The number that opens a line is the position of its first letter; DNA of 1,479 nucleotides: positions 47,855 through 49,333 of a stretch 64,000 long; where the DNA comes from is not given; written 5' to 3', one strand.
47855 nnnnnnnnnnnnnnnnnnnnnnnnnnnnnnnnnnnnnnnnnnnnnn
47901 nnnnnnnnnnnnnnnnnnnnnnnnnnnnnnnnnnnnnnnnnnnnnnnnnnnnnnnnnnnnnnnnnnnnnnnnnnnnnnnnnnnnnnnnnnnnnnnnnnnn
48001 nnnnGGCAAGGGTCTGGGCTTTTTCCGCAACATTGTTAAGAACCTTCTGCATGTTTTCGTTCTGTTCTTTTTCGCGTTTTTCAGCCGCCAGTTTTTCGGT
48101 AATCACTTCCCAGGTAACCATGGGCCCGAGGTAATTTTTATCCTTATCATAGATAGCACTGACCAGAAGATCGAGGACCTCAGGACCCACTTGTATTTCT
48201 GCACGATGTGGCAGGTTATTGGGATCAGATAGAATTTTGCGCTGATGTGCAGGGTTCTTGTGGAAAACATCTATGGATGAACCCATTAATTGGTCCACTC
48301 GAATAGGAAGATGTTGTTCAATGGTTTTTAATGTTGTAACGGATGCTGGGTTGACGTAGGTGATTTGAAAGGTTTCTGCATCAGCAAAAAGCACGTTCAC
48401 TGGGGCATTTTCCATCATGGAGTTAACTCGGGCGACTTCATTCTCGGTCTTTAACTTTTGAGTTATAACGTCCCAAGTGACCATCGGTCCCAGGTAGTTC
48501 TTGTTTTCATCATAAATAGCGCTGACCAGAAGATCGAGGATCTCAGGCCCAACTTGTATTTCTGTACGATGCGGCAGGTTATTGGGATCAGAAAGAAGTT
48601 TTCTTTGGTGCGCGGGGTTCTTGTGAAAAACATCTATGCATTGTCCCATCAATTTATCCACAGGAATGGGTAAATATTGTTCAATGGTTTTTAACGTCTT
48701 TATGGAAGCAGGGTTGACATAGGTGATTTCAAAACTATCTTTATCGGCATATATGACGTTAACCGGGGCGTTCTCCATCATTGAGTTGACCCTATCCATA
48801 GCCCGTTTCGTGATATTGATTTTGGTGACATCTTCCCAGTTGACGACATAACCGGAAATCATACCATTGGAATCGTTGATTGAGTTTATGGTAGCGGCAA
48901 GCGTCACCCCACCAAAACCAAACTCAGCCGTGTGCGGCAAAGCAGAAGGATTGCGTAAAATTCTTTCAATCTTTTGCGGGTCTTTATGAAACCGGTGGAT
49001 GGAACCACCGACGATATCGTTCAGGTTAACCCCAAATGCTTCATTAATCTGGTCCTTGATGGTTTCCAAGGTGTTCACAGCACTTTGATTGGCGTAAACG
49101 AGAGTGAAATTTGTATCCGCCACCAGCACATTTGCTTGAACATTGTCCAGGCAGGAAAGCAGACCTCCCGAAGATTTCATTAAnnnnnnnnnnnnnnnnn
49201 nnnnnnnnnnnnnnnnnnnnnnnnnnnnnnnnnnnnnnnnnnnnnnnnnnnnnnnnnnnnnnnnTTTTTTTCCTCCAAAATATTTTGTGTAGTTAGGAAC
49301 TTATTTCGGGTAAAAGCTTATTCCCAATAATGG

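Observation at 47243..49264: Soluble MCP with three PAS domains that each keep an Aer2-like His...Trp pair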

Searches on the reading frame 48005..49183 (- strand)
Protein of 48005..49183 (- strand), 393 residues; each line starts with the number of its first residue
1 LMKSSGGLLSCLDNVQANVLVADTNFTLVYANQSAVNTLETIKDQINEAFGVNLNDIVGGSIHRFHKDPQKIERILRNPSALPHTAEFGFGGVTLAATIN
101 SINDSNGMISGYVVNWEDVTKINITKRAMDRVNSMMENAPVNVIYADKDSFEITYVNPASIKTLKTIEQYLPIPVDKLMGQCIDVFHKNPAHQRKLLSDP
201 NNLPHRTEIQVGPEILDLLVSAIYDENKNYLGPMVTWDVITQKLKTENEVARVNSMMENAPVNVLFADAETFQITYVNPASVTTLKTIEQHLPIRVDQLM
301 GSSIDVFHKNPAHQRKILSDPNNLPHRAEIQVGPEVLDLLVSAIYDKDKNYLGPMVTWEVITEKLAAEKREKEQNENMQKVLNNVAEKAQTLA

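Call 36: predict_structure(alignment_id=A1)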
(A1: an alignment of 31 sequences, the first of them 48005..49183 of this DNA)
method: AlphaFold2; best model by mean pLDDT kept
length: 393 residues; sequences in the alignment: 31
mean_pLDDT: 79.5   pTM: 0.40
mean pLDDT of the five models: 79.5, 76.0, 75.7, 74.9, 73.7
residues with pLDDT >= 90: 4; 70-90: 329; 50-70: 52; < 50: 8
segments of 3 or more residues with pLDDT < 50: 1-7
pLDDT, mean of each block of 10 residues (from residue 1): 42 70 85 81 77 74 74 81 76 78 81 80 66 66 87 88 88 86 80 86 86 86 82 87 67 58 86 88 86 86 82 86 86 85 84 87 79 83 77 58
secondary structure, 60 per line:
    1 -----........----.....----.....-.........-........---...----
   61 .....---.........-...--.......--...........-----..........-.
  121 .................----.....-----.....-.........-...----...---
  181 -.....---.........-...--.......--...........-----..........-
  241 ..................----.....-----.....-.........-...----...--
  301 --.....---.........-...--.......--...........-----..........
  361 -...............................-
elements in order: H6-13 E18-22 E27-31 H33-41 H43-50 H62-65 H69-77 E84-90 E93-103 E109-118 H120-137 E142-146 E152-156 H158-166 H183-186 H190-198 E205-211 E214-224 E230-239 H241-258 E263-267 E273-277 H279-287 H304-307 H311-319 E326-332 E335-345 E351-360 H362-392

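Call 40: fold_search(model_id=the predicted structure, library=pdb)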
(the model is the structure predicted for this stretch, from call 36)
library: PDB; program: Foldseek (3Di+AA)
matches with E <= 10: 1270; with E <= 0.001: 333
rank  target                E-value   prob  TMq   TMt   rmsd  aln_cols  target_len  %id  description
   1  9cmf_A                2.9e-14  1.00  0.38  0.22  12.7       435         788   13  Substrate bound DosP (released 2024-11-20)
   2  9bgv_A                2.6e-13  1.00  0.38  0.21  14.2       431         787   11  DosP R97A straight form (released 2024-11-20)
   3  9cdr_A                4.5e-13  1.00  0.39  0.22  11.1       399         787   11  DosP Apo straight form (released 2024-11-20)
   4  9ce0_B                2.2e-12  1.00  0.36  0.21  12.0       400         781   13  DosP Apo Bent form (released 2024-11-20)
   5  9bkv_B                2.6e-12  1.00  0.38  0.22  13.7       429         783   12  DosP R97A bent form (released 2024-11-20)
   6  4hh2_D                2.6e-12  1.00  0.23  0.24  18.5       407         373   12  Structure of PpsR without the HTH motif from Rb. sphaeroides (released 2013-06-05)
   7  9bkv_A                6.7e-12  1.00  0.33  0.19  15.6       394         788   11  DosP R97A bent form (released 2024-11-20)
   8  4hh2_A                2.2e-11  1.00  0.23  0.25  17.5       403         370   11  Structure of PpsR without the HTH motif from Rb. sphaeroides (released 2013-06-05)
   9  9qq6_A                4.5e-11  1.00  0.29  0.25   9.2       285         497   13  Structure of the Azotobacter vinelandii NifL-NifA complex (released 2025-06-18)
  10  6pps_A                1.5e-10  1.00  0.20  0.30  13.3       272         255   13  A blue light illuminated LOV-PAS construct from the LOV-HK sensory protein from Brucella abortus (construct 15-273) (released 2020-07-15)
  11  3vol                  2.0e-10  1.00  0.30  0.78   2.8       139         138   33  X-ray Crystal Structure of PAS-HAMP Aer2 in the CN-bound Form (released 2012-05-23)
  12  6pps_C                2.1e-10  1.00  0.22  0.32  14.2       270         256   14  A blue light illuminated LOV-PAS construct from the LOV-HK sensory protein from Brucella abortus (construct 15-273) (released 2020-07-15)
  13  6pps_D                3.1e-10  1.00  0.20  0.30  13.9       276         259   13  A blue light illuminated LOV-PAS construct from the LOV-HK sensory protein from Brucella abortus (construct 15-273) (released 2020-07-15)
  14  6ph4_A                4.5e-10  1.00  0.21  0.26  17.1       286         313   14  Full length LOV-PAS-HK construct from the LOV-HK sensory protein from Brucella abortus (light-adapted, construct 15-48 (released 2020-12-30)
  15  9a5d_A                5.7e-10  1.00  0.29  0.19  21.0       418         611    9  Integrative model of WALK-YYCH by crosslinking MS and deep learning (released 2024-09-18)
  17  6ceq_A                8.0e-10  1.00  0.25  0.83   1.5       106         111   38  The Aer2 Receptor from Vibrio cholerae is a Dual PAS-Heme Oxygen Sensor (released 2018-05-16)
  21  4hi4_A                2.7e-09  1.00  0.27  0.83   1.8       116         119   36  Crystal structure of the 5-coordinate ferric heme-binding PAS domain of Aer2 from P. aeruginosa (released 2013-01-09)
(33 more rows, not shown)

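Call 54: find_related_loci(query=A1, collection=genome_contigs, flank=10000)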
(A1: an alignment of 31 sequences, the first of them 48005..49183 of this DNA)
Query A1 (393 aa) in genome_contigs; peptide patterns used: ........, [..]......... (x = any residue, [..] = any of these).
600 stretches matched a pattern (row limit reached: there are more); 16 encode a relative of the query (tblastn E <= 1e-3); 16 distinct loci.
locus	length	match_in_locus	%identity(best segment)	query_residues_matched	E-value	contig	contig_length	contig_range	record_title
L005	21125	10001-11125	47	10-389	4e-102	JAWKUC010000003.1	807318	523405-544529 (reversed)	MAG: Planctomycetaceae bacterium isolate ABC1.68 ABC1.68.fa-3, whole genome shotgun sequence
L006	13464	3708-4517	55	7-369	3e-90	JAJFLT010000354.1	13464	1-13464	MAG: Opitutales bacterium isolate OFTM292 OFTM292_353, whole genome shotgun sequence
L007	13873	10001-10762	49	12-379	2e-86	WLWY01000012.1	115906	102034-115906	MAG: Alphaproteobacteria bacterium isolate MH-Pat-all_autometa_1-15 scf7180000018973.115906, whole genome shotgun sequen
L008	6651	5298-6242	43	1-385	5e-85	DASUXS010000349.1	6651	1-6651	MAG TPA_asm: Moraxellaceae bacterium isolate SMAG_U1875 k141_1315603, whole genome shotgun sequence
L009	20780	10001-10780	45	1-365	2e-68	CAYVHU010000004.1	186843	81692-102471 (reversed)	MAG TPA_asm: uncultured Magnetovibrio sp. isolate SRP128015_co3_168 genome assembly, contig: NODE_11_length_186843_cov_1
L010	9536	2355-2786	59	10-393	4e-60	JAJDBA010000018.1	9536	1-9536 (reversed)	MAG: Nitrospinaceae bacterium isolate OFTM251 OFTM251_17, whole genome shotgun sequence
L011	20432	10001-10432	56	10-377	5e-52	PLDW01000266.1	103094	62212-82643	MAG: Gemmataceae bacterium isolate palsa_1347 73.20111000_P1S.15_contig_141, whole genome shotgun sequence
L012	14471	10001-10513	50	10-393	3e-44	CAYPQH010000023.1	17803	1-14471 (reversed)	MAG TPA_asm: uncultured Nitrospinaceae bacterium isolate SRP128015_co3_424 genome assembly, contig: NODE_3259_length_178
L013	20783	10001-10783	36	12-365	3e-44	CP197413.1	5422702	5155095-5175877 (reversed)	Planctomycetaceae bacterium SH248 chromosome, whole genome shotgun sequence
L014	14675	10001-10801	36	10-385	1e-38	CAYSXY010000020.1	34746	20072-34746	MAG TPA_asm: uncultured Rickettsiales bacterium isolate SRP141376_co5_190 genome assembly, contig: NODE_2813_length_3474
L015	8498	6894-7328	48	23-365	4e-35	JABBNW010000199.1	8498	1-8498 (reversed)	MAG: Proteobacteria bacterium isolate G2_14 NODE_4325_length_8498_cov_17.3122, whole genome shotgun sequence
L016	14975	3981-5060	29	11-381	2e-30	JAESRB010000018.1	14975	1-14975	MAG: Emcibacter sp. isolate NORP245 CoAssembly_346279, whole genome shotgun sequence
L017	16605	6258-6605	43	135-365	1e-28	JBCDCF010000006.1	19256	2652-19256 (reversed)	MAG: Pseudomonadota bacterium isolate P01_G01_bin.10 k141_2847699_length_19256_cov_32.9556, whole genome shotgun sequenc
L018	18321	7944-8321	42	12-365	4e-30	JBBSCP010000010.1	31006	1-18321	MAG: Acetobacterales bacterium isolate metawrap_la6_28 metawrap_la6_28_K_1198025_L_31006_cov_17.0337, whole genome shotg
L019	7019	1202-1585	38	18-373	1e-22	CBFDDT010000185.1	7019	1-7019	MAG TPA_asm: uncultured bacterium isolate SRR26215674_binner23_Refined_73 genome assembly, contig: ERZ25073485.10405, wh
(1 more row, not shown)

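Call 59: search_protein_families(library=pfam, proteins=[L013:9374-9850:+, L013:11636-12931:+, L013:12904-13803:+, L013:14029-15318:+, L013:16045-17199:+, L006:3054-3497:+, L006:6136-7431:+, L006:7612-7977:+, L006:7990-9084:+, L006:9131-9961:+], max_evalue=0.0001)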
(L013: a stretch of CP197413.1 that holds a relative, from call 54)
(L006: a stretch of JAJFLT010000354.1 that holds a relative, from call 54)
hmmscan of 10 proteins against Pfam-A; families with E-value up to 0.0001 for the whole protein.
L013:9374-9850:+ (158 aa): 1 family
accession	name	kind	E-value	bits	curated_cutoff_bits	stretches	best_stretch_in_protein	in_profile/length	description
PF01584.24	CheW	-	1.1e-26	93.5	23.5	1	25-157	1-135/138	CheW-like domain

L013:11636-12931:+ (431 aa): 2 families
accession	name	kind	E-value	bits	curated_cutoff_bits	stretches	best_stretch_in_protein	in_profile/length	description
PF01339.22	CheB_methylest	-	7.1e-60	202.1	24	1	241-420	1-174/174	CheB methylesterase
PF00072.30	Response_reg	-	5.1e-22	78.6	30.2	1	70-176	1-103/111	Response regulator receiver domain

L013:12904-13803:+ (299 aa): 3 families
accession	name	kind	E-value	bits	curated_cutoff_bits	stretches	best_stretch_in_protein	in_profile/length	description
PF01739.24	CheR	-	2.7e-57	193.8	27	1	79-272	1-192/195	CheR methyltransferase, SAM binding domain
PF03705.20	CheR_N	-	3.4e-08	33.5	27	1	14-64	3-53/53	CheR methyltransferase, all-alpha domain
PF08242.18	Methyltransf_12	-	4e-05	24.7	30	0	199-251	50-98/98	Methyltransferase domain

L013:14029-15318:+ (429 aa): 2 families
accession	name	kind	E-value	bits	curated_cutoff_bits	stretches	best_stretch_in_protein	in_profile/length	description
PF13562.11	NTP_transf_4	-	6.3e-23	82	27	1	11-173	3-148/153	Sugar nucleotidyl transferase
PF00132.30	Hexapep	-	5.2e-06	26.4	27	0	223-247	2-26/36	Bacterial transferase hexapeptide (six repeats)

L013:16045-17199:+ (384 aa): 2 families
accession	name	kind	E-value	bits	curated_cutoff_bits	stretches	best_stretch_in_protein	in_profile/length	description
PF07596.16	SBP_bac_10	-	7.5e-55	187.3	23.3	1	53-366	1-267/268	Protein of unknown function (DUF1559)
PF07963.17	N_methyl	-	4.1e-06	26.6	21.2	1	26-49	4-27/27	Prokaryotic N-terminal methylation motif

L006:3054-3497:+ (147 aa): 1 family
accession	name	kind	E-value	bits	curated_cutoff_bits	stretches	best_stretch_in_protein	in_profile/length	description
PF01584.24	CheW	-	1.9e-33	115.4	23.5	1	6-140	1-135/138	CheW-like domain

L006:6136-7431:+ (431 aa): 4 families
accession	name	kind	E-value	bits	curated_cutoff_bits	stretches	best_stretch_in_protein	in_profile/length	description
PF05201.20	GlutR_N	-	7.4e-41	139.9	27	1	10-161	1-151/151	Glutamyl-tRNAGlu reductase, N-terminal domain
PF01488.26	Shikimate_DH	-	4.5e-27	95.3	24.3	1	193-296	15-120/138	Shikimate / quinate 5-dehydrogenase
PF03807.23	F420_oxidored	-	5.5e-06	27.3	21.6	1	193-260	2-69/94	NADP oxidoreductase coenzyme F420-dependent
PF00745.25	GlutR_dimer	-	8.4e-05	23.3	22.9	0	324-400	1-80/99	Glutamyl-tRNAGlu reductase, dimerisation domain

L006:7612-7977:+ (121 aa): 1 family
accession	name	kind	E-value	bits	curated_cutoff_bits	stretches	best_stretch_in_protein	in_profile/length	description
PF00072.30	Response_reg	-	2.9e-28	98.7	30.2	1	4-115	2-110/111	Response regulator receiver domain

L006:7990-9084:+ (364 aa): 2 families
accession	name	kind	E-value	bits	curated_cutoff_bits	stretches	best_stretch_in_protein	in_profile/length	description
PF01339.22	CheB_methylest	-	2.4e-63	213.4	24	1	174-352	2-174/174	CheB methylesterase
PF00072.30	Response_reg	-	1e-26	93.7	30.2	1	6-114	1-105/111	Response regulator receiver domain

L006:9131-9961:+ (276 aa): 7 families
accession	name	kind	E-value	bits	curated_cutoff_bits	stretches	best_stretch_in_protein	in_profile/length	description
PF01739.24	CheR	-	6.7e-61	205.6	27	1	76-267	1-192/195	CheR methyltransferase, SAM binding domain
PF03705.20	CheR_N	-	2.6e-10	40.3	27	1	10-58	2-50/53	CheR methyltransferase, all-alpha domain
PF08242.18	Methyltransf_12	-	2.8e-07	31.6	30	0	186-246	42-98/98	Methyltransferase domain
PF13649.12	Methyltransf_25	-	6.2e-07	30.5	27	0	191-244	46-97/97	Methyltransferase domain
PF08241.18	Methyltransf_11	-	6.5e-07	30.4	21.2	0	182-247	31-94/95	Methyltransferase domain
PF13489.12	Methyltransf_23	-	5.4e-05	23.4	27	1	134-251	41-119/164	Methyltransferase domain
PF13847.12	Methyltransf_31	-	7.4e-05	22.9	27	0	210-252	73-113/145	Methyltransferase domain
